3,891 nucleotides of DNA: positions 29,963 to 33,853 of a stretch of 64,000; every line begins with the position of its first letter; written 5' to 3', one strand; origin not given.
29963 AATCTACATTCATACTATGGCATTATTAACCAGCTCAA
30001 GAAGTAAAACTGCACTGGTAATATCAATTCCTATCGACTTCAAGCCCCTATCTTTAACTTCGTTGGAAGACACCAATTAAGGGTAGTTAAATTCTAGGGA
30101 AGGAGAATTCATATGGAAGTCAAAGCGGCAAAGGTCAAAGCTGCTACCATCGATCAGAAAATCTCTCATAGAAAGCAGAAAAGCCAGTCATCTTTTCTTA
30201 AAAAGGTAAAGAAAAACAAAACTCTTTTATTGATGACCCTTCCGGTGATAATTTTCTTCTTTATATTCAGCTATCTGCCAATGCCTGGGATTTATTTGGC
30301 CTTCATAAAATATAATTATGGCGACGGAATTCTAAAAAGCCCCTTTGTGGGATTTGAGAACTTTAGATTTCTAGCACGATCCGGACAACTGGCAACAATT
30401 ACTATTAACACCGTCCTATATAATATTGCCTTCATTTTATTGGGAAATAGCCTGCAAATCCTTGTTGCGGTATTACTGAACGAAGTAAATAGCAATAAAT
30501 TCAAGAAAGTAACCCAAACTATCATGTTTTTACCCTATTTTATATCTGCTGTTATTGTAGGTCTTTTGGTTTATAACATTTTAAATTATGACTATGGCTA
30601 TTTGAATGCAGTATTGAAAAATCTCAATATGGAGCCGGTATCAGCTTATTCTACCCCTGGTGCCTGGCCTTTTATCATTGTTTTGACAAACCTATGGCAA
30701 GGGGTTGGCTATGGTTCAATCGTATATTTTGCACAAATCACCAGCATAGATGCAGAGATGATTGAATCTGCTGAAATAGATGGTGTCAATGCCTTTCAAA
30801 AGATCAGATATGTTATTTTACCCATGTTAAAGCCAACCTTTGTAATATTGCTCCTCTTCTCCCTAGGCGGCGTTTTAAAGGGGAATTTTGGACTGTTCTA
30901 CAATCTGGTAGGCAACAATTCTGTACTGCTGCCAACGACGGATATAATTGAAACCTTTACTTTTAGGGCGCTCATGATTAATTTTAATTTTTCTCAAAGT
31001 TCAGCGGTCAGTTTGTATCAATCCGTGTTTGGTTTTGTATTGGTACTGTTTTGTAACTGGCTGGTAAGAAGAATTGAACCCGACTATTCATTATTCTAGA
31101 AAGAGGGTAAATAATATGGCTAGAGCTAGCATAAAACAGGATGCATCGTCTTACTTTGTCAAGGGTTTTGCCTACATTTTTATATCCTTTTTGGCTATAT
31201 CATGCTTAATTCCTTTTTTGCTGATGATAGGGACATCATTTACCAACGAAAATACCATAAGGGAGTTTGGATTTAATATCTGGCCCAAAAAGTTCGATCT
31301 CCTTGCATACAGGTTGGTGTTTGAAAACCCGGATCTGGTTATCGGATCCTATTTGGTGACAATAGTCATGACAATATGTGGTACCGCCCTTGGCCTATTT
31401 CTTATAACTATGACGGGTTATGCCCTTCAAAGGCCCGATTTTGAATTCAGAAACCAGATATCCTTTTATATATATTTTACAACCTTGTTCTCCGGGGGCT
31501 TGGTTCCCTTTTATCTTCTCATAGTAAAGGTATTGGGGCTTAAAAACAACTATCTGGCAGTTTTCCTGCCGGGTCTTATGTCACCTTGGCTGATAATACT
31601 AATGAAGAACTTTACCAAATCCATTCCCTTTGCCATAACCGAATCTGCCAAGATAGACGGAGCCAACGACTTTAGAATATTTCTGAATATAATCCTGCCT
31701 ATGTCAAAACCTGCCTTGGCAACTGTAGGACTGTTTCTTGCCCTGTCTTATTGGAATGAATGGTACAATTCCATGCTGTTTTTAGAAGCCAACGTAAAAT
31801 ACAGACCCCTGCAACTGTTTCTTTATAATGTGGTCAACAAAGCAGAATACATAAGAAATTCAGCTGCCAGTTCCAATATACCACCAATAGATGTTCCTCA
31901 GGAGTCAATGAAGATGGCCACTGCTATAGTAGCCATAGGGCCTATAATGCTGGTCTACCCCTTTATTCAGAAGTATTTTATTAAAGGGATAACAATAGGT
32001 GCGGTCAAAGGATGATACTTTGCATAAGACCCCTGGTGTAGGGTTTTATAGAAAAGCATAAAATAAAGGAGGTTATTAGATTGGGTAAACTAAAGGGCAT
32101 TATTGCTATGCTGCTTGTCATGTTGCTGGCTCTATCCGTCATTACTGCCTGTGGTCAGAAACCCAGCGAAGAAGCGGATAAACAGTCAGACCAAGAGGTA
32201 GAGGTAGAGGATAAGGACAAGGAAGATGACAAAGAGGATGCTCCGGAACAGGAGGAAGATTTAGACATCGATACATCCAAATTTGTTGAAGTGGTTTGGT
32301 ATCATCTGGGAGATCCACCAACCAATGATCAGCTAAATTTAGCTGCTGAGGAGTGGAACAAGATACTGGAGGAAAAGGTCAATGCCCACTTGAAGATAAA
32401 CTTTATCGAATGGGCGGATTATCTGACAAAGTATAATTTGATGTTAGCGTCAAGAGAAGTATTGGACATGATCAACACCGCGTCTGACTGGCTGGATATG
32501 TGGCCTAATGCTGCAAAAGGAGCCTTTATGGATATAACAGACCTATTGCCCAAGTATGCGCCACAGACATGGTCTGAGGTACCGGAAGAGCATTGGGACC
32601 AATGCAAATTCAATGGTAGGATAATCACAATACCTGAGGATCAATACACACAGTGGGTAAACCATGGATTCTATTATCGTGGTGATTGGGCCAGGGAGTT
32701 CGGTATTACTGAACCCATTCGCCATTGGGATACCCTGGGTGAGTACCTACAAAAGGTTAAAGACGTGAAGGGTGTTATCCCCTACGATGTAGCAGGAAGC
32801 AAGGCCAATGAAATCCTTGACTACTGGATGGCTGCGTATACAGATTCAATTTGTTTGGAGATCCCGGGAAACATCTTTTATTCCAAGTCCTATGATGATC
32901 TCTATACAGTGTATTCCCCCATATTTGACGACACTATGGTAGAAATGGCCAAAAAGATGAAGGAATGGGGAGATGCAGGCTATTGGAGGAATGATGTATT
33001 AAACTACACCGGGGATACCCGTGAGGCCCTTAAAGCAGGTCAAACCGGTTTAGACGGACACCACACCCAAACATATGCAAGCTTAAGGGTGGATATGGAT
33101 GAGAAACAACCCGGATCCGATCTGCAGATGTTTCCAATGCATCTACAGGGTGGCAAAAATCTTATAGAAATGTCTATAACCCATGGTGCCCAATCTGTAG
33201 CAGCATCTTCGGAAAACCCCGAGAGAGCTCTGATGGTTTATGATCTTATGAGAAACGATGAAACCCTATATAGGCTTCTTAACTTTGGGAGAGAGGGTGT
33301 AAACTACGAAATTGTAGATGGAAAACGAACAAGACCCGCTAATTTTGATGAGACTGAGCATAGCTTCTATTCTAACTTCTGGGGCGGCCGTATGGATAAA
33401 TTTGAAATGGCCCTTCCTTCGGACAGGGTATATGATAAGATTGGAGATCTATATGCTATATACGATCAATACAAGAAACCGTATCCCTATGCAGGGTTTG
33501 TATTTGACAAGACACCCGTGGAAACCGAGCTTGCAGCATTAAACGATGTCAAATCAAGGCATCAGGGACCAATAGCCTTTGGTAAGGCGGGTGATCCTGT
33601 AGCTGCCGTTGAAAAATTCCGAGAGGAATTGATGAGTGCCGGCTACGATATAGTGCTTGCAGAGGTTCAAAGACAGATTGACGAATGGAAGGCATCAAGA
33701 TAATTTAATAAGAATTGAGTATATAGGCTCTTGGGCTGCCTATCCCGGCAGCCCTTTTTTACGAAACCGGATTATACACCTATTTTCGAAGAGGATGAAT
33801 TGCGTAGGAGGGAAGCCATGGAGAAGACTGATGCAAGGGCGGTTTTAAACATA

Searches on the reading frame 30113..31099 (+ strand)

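Call 15: search_protein_families(library=pfam, proteins=[window:30113-31099:+], max_evalue=0.00001)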
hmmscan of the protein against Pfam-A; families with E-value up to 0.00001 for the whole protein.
window:30113-31099:+ (328 aa): 1 family
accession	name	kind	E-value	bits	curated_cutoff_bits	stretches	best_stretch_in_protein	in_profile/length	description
PF00528.27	BPD_transp_1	-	7.7e-13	49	26.4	1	116-322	2-183/184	Binding-protein-dependent transport system inner membrane component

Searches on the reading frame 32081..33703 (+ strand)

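Call 16: search_protein_families(library=pfam, proteins=[window:32081-33703:+], max_evalue=0.00001)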
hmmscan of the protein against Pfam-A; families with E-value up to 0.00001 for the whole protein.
window:32081-33703:+ (540 aa): 1 family
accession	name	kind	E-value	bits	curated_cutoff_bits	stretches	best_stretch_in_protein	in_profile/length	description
PF12010.13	DUF3502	-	2.2e-22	79.7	24.4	1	469-538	1-69/69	Domain of unknown function (DUF3502)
